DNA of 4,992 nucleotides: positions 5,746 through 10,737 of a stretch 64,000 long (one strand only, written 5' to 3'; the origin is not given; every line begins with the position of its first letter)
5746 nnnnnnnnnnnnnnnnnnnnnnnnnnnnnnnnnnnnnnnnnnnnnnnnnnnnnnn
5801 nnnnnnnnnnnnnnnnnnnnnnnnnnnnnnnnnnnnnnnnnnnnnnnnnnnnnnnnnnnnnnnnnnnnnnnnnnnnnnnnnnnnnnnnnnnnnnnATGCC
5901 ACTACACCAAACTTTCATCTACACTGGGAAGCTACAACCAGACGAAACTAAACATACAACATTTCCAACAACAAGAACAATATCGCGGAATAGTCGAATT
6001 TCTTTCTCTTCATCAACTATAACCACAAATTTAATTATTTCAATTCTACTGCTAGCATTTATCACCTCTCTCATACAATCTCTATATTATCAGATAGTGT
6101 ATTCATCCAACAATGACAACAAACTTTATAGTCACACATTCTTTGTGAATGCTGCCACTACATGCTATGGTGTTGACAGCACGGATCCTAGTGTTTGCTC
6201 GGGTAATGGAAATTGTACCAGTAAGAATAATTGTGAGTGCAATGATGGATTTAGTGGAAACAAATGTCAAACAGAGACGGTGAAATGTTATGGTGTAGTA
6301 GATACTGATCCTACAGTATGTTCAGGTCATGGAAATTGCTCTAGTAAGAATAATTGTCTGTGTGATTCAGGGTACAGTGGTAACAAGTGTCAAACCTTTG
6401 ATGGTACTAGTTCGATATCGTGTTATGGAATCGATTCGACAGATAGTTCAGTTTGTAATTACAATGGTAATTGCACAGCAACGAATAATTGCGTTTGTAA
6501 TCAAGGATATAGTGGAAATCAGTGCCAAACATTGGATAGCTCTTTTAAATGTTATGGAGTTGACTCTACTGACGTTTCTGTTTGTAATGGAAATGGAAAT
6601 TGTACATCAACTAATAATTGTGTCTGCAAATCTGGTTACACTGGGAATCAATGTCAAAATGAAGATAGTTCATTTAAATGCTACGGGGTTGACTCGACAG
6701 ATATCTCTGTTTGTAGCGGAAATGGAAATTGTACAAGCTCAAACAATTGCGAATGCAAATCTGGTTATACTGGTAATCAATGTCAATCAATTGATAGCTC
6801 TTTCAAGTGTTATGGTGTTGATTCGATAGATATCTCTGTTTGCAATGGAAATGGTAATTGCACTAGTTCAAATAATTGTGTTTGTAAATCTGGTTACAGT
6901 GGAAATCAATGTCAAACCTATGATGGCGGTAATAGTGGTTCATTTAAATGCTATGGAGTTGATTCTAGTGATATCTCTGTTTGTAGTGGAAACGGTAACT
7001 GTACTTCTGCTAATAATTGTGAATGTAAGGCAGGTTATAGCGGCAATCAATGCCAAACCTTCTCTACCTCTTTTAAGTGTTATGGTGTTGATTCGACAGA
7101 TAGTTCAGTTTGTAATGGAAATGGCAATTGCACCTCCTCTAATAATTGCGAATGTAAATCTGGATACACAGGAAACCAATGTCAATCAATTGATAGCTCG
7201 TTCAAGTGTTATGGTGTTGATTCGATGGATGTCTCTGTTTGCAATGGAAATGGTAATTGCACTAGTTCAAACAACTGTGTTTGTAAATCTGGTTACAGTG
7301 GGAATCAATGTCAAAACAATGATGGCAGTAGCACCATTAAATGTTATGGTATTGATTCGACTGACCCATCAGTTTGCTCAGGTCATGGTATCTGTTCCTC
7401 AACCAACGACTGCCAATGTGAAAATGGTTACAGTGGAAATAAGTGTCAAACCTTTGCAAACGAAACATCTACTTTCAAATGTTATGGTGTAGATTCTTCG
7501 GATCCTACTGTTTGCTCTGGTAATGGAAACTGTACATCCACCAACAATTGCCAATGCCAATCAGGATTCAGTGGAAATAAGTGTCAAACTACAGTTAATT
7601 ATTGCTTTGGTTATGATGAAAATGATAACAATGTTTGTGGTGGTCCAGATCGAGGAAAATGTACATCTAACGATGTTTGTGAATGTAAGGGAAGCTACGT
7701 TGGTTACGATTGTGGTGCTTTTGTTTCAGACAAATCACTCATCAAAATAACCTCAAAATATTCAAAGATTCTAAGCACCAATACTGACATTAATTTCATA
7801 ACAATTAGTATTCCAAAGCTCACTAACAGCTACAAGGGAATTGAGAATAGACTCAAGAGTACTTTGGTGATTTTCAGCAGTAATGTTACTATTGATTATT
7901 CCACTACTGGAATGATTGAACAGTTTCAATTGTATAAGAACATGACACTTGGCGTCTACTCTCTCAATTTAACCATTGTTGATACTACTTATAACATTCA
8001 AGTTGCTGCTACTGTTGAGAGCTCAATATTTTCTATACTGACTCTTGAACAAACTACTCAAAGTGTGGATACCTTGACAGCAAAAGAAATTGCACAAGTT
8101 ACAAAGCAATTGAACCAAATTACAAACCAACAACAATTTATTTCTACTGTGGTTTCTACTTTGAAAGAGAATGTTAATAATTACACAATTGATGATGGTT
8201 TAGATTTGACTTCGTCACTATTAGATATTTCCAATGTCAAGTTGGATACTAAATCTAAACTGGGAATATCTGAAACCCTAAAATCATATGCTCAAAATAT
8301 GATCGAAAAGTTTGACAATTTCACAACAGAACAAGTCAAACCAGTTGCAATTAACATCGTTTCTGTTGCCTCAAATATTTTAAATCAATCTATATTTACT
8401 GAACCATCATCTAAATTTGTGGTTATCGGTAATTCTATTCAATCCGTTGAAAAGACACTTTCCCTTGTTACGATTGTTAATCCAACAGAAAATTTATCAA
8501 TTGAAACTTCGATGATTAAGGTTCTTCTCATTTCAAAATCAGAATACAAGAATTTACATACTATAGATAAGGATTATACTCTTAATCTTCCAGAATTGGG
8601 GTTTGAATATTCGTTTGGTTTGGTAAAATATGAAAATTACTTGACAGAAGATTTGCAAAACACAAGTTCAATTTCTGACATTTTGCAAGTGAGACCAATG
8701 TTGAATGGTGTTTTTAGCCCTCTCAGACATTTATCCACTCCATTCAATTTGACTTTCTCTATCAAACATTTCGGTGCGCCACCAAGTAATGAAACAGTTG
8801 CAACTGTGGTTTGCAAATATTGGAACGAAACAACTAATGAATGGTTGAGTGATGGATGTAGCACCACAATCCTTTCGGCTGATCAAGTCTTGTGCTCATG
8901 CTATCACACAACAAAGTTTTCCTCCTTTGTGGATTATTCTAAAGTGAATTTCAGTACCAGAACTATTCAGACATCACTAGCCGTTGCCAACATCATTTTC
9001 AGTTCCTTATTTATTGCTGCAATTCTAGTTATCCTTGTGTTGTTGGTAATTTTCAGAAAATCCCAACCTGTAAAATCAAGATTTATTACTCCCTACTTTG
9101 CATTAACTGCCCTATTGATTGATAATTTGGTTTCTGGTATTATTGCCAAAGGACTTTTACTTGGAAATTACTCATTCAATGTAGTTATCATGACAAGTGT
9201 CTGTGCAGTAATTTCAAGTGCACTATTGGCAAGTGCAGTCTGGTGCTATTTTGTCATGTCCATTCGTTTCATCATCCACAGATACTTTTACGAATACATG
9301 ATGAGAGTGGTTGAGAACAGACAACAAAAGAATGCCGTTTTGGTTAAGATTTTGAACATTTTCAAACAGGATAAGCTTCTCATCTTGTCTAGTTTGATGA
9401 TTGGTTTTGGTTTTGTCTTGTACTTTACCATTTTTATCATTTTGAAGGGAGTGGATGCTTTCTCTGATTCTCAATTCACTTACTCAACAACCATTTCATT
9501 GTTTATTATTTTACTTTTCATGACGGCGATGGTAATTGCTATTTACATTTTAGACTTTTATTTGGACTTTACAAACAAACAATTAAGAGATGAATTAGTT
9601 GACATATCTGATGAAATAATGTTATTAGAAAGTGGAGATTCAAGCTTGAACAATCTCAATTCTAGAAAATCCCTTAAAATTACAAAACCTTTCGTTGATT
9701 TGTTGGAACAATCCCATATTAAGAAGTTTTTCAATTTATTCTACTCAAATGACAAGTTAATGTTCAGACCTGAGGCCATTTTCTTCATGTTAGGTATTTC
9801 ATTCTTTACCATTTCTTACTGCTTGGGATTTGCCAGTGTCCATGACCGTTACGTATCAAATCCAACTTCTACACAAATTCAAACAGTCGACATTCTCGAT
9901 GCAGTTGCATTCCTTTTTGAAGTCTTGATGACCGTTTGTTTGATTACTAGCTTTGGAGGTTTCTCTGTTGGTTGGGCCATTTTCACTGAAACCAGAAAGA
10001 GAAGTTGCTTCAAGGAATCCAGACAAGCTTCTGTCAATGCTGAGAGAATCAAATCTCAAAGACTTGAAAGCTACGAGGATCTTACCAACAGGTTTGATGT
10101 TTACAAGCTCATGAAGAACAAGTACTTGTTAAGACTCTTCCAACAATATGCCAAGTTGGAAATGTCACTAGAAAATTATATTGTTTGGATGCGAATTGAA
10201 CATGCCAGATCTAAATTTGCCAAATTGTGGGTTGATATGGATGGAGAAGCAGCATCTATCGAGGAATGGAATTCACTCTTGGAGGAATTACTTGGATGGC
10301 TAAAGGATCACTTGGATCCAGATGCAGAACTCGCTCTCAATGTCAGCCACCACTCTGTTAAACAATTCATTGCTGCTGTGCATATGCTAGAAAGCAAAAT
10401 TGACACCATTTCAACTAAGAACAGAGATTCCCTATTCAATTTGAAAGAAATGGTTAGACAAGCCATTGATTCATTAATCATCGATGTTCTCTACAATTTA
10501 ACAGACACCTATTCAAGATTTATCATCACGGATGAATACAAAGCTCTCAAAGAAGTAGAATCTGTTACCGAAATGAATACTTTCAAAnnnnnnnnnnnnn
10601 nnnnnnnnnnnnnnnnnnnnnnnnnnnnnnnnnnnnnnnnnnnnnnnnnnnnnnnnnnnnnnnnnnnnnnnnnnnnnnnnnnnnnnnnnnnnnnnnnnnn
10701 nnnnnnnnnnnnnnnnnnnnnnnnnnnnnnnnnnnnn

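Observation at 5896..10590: Single ORF fusing EGF-repeat ectodomain, GPS motif, 7TM core and a C-terminal RGS domain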

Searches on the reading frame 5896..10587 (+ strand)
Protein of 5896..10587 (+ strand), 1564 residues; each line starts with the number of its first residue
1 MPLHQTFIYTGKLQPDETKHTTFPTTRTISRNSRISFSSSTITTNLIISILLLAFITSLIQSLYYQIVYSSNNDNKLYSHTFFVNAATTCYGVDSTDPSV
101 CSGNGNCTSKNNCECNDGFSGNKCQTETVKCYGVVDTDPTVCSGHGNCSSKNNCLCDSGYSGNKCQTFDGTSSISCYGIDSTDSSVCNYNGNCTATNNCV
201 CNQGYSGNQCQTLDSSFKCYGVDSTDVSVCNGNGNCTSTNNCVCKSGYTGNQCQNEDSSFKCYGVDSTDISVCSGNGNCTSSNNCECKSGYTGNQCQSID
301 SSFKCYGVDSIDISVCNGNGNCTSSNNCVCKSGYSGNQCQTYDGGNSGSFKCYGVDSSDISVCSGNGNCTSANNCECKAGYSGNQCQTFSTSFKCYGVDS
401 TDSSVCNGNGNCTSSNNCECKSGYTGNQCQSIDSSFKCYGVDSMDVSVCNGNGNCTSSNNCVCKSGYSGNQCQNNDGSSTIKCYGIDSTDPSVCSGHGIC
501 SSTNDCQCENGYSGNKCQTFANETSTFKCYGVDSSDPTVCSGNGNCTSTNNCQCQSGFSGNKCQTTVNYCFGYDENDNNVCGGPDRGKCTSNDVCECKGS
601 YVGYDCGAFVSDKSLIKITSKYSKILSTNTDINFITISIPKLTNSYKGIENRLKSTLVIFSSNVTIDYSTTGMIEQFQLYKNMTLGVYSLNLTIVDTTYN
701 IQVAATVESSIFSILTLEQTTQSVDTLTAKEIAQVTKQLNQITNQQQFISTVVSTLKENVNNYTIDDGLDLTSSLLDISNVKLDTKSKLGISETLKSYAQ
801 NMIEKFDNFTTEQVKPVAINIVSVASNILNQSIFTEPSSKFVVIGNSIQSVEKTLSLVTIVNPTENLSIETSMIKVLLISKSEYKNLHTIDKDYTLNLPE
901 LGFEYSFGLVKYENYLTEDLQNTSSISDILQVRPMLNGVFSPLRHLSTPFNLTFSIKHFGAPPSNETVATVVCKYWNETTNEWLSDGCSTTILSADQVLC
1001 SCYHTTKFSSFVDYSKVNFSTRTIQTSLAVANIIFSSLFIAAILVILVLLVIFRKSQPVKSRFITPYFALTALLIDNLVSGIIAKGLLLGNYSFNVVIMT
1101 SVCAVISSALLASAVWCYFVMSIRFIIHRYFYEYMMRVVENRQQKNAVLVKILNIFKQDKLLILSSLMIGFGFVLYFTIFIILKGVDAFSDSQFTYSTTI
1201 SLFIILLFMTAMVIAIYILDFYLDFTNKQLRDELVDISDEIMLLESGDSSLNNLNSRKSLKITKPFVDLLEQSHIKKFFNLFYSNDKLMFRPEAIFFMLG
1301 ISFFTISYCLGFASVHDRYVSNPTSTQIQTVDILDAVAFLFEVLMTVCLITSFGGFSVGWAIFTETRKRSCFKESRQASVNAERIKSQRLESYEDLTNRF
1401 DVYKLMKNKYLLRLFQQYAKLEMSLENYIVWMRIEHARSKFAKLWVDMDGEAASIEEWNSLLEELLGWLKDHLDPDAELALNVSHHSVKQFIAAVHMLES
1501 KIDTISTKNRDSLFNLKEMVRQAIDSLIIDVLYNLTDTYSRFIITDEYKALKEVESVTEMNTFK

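Call 3: search_protein_families(library=pfam, proteins=[window:5896-10587:+], max_evalue=1)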
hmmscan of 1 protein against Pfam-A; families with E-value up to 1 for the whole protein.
window:5896-10587:+ (1564 aa): 11 families
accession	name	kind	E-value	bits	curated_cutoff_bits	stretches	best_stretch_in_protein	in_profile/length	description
PF07974.19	EGF_2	-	5.6e-53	177.4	22.1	12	141-165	7-32/32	EGF-like domain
PF23106.1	EGF_Teneurin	-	2.7e-33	114.1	24.3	11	141-166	4-28/30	Teneurin-like EGF domain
PF25024.1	EGF_TEN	-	3.1e-25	89.6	65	5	363-523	3-128/234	Teneurin EGF domain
PF25820.1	DUF7949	-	7.7e-20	71.3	27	6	578-607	4-32/35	Domain of unknown function (DUF7949)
PF09221.15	Bacteriocin_IId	-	0.00079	20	23.6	1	1329-1369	13-54/67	Bacteriocin class IId cyclical uberolysin-like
PF00615.24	RGS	-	0.0078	17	23.9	1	1404-1515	4-83/117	Regulator of G protein signaling domain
PF14372.11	hAT-like_RNase-H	-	0.0087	16.7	27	0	730-764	13-48/100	hAT-like transposase, RNase-H fold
PF21795.3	JAG1-like_EGF2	-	0.035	14.6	27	1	145-165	2-22/25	Protein jagged-1-like, atypical EGF2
PF23301.1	EGF_PEAR1L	-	0.037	14.5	37.5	1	497-518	15-36/49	Platelet endothelial aggregation receptor 1-like, EGF domain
PF16804.11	DUF5071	-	0.066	14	27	1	1453-1496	18-61/119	Domain of unknown function (DUF5071)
PF18659.6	CelTOS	-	0.29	12.1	27.2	1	726-820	11-98/122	Cell-traversal protein for ookinetes and sporozoites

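Call 9: find_encoding_contigs(protein=window:5896-10587:+, flank=2000, max_places=3)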
Protein window:5896-10587:+ (1564 aa): no gene with exactly this product is on record in the collection.

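Call 10: list_cluster_members(proteins=[window:5896-10587:+, window:10673-11452:-, window:4184-5548:-])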
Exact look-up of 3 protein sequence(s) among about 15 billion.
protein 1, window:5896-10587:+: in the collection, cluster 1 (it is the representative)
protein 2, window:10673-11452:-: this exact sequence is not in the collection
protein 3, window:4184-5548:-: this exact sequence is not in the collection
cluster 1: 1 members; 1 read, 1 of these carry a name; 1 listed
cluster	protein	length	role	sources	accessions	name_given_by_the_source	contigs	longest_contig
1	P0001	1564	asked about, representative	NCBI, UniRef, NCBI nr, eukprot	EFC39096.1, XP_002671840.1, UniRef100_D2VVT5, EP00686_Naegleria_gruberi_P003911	predicted protein [Naegleria gruberi] | Predicted protein n=1 Tax=Naegleria gruberi TaxID=5762 RepID=D2VVT5_NAEGR | uncharacterized protein NAEGRDRAFT_73134 [Naegleria gruberi]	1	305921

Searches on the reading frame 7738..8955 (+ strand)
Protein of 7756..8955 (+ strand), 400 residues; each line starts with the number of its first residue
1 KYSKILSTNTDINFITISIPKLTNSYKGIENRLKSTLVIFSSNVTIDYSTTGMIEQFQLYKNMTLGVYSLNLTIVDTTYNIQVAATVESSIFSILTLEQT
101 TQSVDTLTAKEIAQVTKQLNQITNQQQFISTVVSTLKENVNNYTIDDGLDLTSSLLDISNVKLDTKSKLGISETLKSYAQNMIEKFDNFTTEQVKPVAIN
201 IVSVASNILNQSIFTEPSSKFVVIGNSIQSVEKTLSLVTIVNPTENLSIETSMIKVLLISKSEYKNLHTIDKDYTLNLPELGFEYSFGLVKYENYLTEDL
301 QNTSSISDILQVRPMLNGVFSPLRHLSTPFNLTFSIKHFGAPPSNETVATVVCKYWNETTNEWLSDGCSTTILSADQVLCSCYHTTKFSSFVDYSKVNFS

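Call 7: search_protein_families(library=pfam, proteins=[window:7756-8955:+], max_evalue=10)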
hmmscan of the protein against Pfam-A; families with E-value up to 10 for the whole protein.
seq(400 aa): 5 families
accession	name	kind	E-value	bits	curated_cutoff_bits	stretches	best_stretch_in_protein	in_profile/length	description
PF01825.27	GPS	-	1.8e-08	35.2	22.5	1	352-389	2-43/45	GPCR proteolysis site, GPS, motif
PF14372.11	hAT-like_RNase-H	-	0.00054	20.6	27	2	110-144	13-48/100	hAT-like transposase, RNase-H fold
PF18659.6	CelTOS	-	0.019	15.8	27.2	1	104-200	9-98/122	Cell-traversal protein for ookinetes and sporozoites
PF25767.1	ARM_TBCD_2nd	-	0.2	11.5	29.7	1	78-142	66-130/245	Tubulin-specific chaperone D-like, ARM repeats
PF17001.10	T3SS_basalb_I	-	0.69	10.8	32.4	1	99-143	45-90/94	Type III secretion basal body protein I, YscI, HrpB, PscI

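Call 53: search_solved_structures(query=A2, max_evalue=1, show_alignments=1)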
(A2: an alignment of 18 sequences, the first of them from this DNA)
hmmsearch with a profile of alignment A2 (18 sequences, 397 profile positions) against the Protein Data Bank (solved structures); distinct sequences matched with E-value up to 1: 18.
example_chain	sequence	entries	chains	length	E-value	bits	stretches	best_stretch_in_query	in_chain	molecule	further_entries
7wu3_R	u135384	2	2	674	8.6e-12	48.2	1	336-393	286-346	Adhesion G-protein coupled receptor F1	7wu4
7wxu_R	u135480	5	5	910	3.3e-11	46.3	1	336-393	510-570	Adhesion G-protein coupled receptor F1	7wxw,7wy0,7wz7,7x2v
7wu5_R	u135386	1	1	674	2.8e-08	36.6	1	336-393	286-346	Adhesion G-protein coupled receptor F1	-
9s9u_A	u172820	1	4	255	7.8e-08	35.2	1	286-394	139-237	Adhesion G-protein coupled receptor G1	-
8hc0_A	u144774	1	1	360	3.4e-07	33.1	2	336-388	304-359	Adhesion G-protein coupled receptor F1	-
7qu8_A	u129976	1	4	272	7.4e-07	32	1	321-392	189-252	Adhesion G protein-coupled receptor G3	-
5kvm_A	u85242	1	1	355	8.6e-07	31.7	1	287-388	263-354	Adhesion G-protein coupled receptor G1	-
21du_R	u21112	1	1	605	0.00021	23.9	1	322-394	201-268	Adhesion G-protein coupled receptor G6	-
7d76_R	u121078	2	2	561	0.00091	21.8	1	321-387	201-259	Adhesion G protein-coupled receptor G3; GPR97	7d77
4dlo_A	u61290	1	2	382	0.0011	21.5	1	359-387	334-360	Brain-specific angiogenesis inhibitor 3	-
8vy2_A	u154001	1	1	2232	0.012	18.1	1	326-389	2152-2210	Cadherin EGF LAG seven-pass G-type receptor 1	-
9mqr_A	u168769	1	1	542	0.021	17.3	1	325-392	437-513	Adhesion G protein-coupled receptor E5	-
6vhh_B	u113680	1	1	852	0.045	16.2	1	213-394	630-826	Adhesion G protein-coupled receptor L3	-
6w2v_A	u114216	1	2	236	0.068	15.6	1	76-177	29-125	Junction 23 DHR14-DHR18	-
8x9s_R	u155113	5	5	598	0.17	14.3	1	332-393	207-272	Adhesion G-protein coupled receptor D1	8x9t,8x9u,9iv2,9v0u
8vti_A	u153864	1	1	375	0.2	14.1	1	188-388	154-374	Isoform 4 of Adhesion G protein-coupled receptor L3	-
8jmt_A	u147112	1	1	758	0.24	13.8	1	189-393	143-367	Adhesion G protein-coupled receptor L3,Soluble cytochrome b562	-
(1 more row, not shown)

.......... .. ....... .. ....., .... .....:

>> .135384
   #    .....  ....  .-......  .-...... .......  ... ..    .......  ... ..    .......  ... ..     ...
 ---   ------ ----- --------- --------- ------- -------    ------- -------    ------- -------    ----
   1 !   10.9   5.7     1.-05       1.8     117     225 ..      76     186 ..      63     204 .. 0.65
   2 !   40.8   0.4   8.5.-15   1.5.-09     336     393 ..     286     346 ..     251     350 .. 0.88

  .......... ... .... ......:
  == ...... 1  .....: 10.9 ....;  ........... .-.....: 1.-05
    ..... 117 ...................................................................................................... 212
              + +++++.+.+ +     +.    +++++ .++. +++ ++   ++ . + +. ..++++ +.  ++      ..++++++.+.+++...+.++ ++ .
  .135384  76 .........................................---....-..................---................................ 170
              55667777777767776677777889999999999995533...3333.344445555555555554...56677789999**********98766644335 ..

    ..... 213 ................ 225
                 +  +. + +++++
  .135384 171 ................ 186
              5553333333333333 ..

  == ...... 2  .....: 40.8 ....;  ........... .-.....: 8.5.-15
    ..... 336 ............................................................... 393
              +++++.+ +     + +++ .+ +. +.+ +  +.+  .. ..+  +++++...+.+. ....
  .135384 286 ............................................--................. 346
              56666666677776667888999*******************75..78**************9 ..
